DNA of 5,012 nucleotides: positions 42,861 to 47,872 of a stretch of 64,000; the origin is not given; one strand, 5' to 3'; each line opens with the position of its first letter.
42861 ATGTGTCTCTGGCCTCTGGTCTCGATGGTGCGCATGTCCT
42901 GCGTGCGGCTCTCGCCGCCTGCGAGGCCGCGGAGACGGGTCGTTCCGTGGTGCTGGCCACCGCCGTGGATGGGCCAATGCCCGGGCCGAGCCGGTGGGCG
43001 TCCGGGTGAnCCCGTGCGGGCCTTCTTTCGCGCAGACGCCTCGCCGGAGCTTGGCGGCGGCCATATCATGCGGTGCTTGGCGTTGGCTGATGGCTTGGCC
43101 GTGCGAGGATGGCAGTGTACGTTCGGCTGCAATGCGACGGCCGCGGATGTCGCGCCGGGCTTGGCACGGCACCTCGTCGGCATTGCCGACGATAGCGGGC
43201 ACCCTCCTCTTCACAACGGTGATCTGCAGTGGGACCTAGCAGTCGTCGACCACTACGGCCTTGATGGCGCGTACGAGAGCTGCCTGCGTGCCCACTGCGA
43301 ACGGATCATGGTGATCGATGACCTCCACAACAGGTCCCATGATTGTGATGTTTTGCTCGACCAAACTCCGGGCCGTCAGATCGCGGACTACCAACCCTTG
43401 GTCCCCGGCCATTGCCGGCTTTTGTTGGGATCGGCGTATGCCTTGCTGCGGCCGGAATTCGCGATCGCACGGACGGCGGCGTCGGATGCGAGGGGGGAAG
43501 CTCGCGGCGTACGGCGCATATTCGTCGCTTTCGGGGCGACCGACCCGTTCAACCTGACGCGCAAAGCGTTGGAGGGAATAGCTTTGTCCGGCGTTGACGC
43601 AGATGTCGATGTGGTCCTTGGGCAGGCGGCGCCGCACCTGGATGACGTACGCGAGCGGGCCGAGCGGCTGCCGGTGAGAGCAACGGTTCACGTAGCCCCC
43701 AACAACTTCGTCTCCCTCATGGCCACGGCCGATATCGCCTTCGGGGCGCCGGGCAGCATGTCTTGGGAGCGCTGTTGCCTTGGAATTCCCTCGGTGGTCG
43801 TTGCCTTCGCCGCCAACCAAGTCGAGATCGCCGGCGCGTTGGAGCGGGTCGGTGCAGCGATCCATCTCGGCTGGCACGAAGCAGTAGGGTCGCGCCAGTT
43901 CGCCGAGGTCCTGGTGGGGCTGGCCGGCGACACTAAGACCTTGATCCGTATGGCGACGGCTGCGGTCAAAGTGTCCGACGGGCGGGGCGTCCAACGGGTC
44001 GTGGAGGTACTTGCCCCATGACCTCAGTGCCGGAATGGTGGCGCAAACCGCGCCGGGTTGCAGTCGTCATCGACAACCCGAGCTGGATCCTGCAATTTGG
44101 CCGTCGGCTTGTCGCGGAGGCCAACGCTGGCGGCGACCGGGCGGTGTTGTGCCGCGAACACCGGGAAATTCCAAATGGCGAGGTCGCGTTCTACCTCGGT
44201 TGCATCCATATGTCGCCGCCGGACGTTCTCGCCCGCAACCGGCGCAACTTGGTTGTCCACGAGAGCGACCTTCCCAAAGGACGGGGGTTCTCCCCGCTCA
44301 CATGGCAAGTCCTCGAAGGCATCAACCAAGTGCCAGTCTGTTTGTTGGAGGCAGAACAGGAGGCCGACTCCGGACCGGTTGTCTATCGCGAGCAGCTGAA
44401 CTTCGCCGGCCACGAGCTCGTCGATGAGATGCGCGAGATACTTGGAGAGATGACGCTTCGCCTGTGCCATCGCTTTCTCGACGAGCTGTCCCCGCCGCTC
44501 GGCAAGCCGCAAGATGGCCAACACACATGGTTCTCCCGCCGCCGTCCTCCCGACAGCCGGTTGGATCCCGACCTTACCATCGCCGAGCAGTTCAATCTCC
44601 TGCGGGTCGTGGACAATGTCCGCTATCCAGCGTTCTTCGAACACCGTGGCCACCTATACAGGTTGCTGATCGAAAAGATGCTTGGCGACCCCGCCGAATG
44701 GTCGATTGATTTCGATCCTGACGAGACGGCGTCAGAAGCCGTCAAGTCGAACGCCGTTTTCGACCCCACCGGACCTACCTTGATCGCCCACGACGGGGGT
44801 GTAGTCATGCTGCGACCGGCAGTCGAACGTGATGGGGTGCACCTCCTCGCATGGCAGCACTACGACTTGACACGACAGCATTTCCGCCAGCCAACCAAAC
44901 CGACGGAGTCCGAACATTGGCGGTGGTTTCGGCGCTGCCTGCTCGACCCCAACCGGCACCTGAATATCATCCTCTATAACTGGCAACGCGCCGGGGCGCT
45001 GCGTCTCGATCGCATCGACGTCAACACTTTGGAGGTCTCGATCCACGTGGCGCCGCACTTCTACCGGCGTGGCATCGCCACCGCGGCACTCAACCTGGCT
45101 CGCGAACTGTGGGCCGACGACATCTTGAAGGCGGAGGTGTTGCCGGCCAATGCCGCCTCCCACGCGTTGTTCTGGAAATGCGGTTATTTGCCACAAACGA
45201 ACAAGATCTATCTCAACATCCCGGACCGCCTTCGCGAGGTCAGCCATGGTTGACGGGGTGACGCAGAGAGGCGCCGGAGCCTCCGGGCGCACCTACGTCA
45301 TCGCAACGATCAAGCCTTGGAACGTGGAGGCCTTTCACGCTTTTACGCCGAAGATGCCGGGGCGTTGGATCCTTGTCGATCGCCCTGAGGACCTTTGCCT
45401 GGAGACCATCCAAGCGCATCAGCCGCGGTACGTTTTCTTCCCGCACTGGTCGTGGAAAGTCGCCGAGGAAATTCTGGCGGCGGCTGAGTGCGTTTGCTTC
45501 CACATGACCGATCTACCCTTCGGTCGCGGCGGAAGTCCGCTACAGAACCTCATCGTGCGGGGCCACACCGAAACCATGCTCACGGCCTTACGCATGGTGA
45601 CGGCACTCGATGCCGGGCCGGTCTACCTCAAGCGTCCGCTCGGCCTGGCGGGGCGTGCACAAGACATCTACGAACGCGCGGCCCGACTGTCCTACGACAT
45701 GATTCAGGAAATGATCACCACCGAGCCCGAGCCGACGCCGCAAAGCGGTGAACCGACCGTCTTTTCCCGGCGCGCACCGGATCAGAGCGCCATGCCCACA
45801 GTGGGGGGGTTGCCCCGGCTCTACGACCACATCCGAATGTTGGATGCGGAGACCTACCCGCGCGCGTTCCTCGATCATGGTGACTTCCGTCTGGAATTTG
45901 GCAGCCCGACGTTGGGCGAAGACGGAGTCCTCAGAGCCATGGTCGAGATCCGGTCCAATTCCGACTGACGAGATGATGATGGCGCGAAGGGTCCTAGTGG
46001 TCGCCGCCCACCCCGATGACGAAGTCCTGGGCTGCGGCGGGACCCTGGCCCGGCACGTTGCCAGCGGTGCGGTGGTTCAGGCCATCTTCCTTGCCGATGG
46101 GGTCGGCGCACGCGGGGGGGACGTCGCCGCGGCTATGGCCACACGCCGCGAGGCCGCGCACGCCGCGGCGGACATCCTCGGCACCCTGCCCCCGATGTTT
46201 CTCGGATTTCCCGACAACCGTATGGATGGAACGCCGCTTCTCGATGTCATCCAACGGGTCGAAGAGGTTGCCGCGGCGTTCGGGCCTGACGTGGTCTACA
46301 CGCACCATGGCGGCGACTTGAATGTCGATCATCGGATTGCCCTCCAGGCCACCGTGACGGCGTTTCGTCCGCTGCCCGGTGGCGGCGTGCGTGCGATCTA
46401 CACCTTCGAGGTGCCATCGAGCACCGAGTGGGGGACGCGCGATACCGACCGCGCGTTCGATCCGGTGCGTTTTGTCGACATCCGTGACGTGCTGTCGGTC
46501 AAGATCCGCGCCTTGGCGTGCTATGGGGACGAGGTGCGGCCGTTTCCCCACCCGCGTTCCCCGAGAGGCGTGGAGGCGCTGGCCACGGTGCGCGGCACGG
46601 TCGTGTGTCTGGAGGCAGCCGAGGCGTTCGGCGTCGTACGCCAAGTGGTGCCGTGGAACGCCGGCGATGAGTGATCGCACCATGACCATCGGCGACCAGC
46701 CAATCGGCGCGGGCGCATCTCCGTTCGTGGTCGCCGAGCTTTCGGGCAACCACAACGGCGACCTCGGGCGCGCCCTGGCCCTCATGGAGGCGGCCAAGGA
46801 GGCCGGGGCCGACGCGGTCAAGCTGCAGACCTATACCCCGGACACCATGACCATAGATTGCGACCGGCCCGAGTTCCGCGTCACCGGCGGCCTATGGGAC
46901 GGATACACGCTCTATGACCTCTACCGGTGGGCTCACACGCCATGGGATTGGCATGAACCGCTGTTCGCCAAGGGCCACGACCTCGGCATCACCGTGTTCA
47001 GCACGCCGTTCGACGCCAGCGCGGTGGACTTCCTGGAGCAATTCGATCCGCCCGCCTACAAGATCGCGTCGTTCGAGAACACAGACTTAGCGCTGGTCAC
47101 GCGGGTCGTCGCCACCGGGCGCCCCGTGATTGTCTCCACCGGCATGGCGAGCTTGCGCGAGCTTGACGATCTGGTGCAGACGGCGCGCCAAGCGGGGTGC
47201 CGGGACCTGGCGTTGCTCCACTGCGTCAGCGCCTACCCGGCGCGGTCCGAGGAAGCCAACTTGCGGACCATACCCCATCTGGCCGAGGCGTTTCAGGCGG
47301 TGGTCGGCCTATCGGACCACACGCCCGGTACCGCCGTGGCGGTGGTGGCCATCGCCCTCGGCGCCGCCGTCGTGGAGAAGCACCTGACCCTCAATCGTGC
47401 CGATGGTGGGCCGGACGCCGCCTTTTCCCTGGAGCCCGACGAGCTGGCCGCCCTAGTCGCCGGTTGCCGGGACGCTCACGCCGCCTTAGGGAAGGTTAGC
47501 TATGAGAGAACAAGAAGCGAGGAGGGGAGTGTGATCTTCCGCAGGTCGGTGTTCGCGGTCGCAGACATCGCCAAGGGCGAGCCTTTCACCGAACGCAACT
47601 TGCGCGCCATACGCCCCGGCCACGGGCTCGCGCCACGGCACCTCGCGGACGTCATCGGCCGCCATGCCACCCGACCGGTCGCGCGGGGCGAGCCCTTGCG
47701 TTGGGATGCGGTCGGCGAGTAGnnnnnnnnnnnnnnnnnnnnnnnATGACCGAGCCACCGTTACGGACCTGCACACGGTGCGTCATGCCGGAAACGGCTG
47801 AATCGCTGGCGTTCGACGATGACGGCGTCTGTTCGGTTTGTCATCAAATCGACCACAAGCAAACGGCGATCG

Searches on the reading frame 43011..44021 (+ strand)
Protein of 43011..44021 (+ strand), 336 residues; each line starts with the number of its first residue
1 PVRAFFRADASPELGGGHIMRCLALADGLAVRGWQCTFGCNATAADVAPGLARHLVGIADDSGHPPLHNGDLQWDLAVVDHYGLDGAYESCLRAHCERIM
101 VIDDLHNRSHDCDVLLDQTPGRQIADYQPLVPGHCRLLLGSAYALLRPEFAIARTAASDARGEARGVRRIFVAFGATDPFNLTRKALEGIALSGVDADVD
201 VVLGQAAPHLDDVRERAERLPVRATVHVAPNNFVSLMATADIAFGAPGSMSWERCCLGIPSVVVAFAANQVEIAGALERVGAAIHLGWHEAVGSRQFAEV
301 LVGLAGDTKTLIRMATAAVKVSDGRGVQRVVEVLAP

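Call 4: search_protein_families(library=pfam, proteins=[window:43011-44021:+])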
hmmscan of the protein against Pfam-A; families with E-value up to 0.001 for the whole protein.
window:43011-44021:+ (336 aa): 0 families

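Call 5: search_protein_families(library=ncbifam, proteins=[window:43011-44021:+])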
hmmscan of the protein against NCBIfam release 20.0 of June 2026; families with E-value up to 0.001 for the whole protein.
window:43011-44021:+ (336 aa): 2 families
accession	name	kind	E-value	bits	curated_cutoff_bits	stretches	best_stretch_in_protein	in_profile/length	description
TIGR03590.1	PseG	equivalog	1.2e-74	251.4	153.55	1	5-276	4-279/280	UDP-2,4-diacetamido-2,4,6-trideoxy-beta-L-altropyranose hydrolase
TIGR01133.1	murG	equivalog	5.2e-06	25.7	250.25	1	198-334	213-353/353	undecaprenyldiphospho-muramoylpentapeptide beta-N-acetylglucosaminyltransferase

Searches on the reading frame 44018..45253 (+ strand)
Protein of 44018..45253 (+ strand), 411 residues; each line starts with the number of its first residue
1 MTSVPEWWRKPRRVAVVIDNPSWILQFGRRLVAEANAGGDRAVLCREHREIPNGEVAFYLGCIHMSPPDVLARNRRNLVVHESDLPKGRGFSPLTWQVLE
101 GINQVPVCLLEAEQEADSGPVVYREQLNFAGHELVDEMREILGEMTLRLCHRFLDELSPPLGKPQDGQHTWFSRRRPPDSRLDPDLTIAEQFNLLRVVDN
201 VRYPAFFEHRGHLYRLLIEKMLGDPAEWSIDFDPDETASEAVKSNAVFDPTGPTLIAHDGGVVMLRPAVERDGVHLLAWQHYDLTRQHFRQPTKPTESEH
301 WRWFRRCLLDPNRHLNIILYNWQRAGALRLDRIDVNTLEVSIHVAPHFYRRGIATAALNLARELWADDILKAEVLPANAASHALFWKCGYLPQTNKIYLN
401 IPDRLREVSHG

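Call 4: search_protein_families(library=pfam, proteins=[window:44018-45253:+])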
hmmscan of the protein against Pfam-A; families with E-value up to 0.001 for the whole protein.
window:44018-45253:+ (411 aa): 2 families
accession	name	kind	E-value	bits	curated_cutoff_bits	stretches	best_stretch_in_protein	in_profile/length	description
PF13302.13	Acetyltransf_3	-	2.7e-10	41.5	25.4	1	264-390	3-137/138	Acetyltransferase (GNAT) domain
PF00583.31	Acetyltransf_1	-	1e-07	32.7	20.7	1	287-390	10-116/116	Acetyltransferase (GNAT) family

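Call 5: search_protein_families(library=ncbifam, proteins=[window:44018-45253:+])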
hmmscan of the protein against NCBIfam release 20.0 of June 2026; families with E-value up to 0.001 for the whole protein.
window:44018-45253:+ (411 aa): 4 families
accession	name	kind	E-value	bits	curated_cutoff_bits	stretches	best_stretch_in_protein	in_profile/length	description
NF005414.0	PRK06988.1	equivalog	8.2e-13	48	316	1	63-251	87-274/311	formyltransferase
NF005998.1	PRK08125.1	equivalog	2.8e-09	35.9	777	1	77-210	100-235/649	bifunctional UDP-4-amino-4-deoxy-L-arabinose formyltransferase/UDP-glucuronic acid oxidase ArnA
TIGR00460.1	fmt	equivalog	4.4e-09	35.9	201.5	1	75-196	101-226/315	methionyl-tRNA formyltransferase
TIGR03585.1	PseH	equivalog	0.00032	20.8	93.1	1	276-390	14-133/156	UDP-4-amino-4,6-dideoxy-N-acetyl-beta-L-altrosamine N-acetyltransferase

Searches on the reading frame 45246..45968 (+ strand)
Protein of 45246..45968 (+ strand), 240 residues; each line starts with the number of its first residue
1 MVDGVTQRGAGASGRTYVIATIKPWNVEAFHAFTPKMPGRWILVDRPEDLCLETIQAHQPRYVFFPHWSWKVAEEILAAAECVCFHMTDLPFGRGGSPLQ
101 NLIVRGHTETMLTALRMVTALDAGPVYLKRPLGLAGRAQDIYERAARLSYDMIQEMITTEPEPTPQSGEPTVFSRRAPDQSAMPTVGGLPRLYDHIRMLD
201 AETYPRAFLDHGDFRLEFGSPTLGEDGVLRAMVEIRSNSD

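Call 4: search_protein_families(library=pfam, proteins=[window:45246-45968:+])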
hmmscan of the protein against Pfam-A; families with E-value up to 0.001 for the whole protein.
window:45246-45968:+ (240 aa): 1 family
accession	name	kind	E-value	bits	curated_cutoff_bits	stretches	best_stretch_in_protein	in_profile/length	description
PF21553.2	Formyl_trans_C_2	-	2.2e-18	66.1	27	1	178-235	1-57/58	Methionyl-tRNA formyltransferase, C-terminal domain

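Call 5: search_protein_families(library=ncbifam, proteins=[window:45246-45968:+])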
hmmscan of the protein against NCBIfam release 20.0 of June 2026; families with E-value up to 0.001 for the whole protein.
window:45246-45968:+ (240 aa): 3 families
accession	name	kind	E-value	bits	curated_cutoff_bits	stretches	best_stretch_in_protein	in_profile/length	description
NF005998.1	PRK08125.1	equivalog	4.2e-10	38.6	777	1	50-214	66-238/649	bifunctional UDP-4-amino-4-deoxy-L-arabinose formyltransferase/UDP-glucuronic acid oxidase ArnA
NF005414.0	PRK06988.1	equivalog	9.4e-08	31.4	316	1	52-216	70-242/311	formyltransferase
TIGR00460.1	fmt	equivalog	4.3e-07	29.4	201.5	1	81-155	103-179/315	methionyl-tRNA formyltransferase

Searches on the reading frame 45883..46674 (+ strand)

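Call 4: search_protein_families(library=pfam, proteins=[window:45883-46674:+])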
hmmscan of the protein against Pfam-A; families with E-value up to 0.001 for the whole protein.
window:45883-46674:+ (263 aa): 1 family
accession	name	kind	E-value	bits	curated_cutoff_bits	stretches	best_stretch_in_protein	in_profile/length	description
PF02585.22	PIG-L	-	1.4e-24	87.4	28.2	1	38-160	1-128/129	GlcNAc-PI de-N-acetylase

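Call 5: search_protein_families(library=ncbifam, proteins=[window:45883-46674:+])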
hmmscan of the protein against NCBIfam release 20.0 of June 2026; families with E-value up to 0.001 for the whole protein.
window:45883-46674:+ (263 aa): 5 families
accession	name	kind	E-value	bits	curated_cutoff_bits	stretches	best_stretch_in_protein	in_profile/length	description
TIGR04001.1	thiol_BshB1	equivalog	3.2e-14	53.2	182.5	1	37-216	4-177/226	bacillithiol biosynthesis deacetylase BshB1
TIGR04000.1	thiol_BshB2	equivalog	7.6e-09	35.5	195.25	1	35-213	1-180/217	bacillithiol biosynthesis deacetylase BshB2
TIGR03445.1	mycothiol_MshB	equivalog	2.5e-05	24.3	224.35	1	38-82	1-43/284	N-acetyl-1-D-myo-inositol-2-amino-2-deoxy-alpha-D-glucopyranoside deacetylase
NF002557.0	PRK02122.1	subfamily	3e-05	22.3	384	1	27-76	363-412/653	glucosamine-6-phosphate deaminase-like protein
TIGR03446.1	mycothiol_Mca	equivalog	9.4e-05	22.1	277.15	1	36-112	2-85/283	mycothiol conjugate amidase Mca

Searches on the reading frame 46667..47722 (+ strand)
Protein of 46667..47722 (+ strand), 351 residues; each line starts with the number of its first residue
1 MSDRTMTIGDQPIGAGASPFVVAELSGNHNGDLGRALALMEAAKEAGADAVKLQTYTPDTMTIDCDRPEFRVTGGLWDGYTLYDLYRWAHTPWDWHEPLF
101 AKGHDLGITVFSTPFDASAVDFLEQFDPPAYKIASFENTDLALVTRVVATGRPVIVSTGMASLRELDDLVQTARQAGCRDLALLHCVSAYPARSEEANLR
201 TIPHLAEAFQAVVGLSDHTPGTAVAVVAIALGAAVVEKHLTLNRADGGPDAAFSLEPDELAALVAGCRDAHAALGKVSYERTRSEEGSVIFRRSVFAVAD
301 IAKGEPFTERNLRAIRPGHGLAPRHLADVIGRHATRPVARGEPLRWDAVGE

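Call 4: search_protein_families(library=pfam, proteins=[window:46667-47722:+])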
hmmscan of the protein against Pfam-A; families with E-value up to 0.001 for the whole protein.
window:46667-47722:+ (351 aa): 2 families
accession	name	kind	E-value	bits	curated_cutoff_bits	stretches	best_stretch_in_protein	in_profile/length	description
PF03102.20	NeuB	-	2.5e-86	289.5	22.1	1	39-277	1-239/241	NeuB family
PF08666.17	SAF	-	1.3e-15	58.1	21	1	292-348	1-61/63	SAF domain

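Call 5: search_protein_families(library=ncbifam, proteins=[window:46667-47722:+])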
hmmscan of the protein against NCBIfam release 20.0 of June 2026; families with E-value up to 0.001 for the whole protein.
window:46667-47722:+ (351 aa): 2 families
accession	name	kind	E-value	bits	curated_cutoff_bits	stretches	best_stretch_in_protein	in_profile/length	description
TIGR03586.1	PseI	equivalog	4.8e-147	489.4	340.25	1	19-344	2-327/327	pseudaminic acid synthase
TIGR03569.1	NeuB_NnaB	equivalog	7.6e-88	294.7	399.65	1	19-342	1-327/329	N-acetylneuraminate synthase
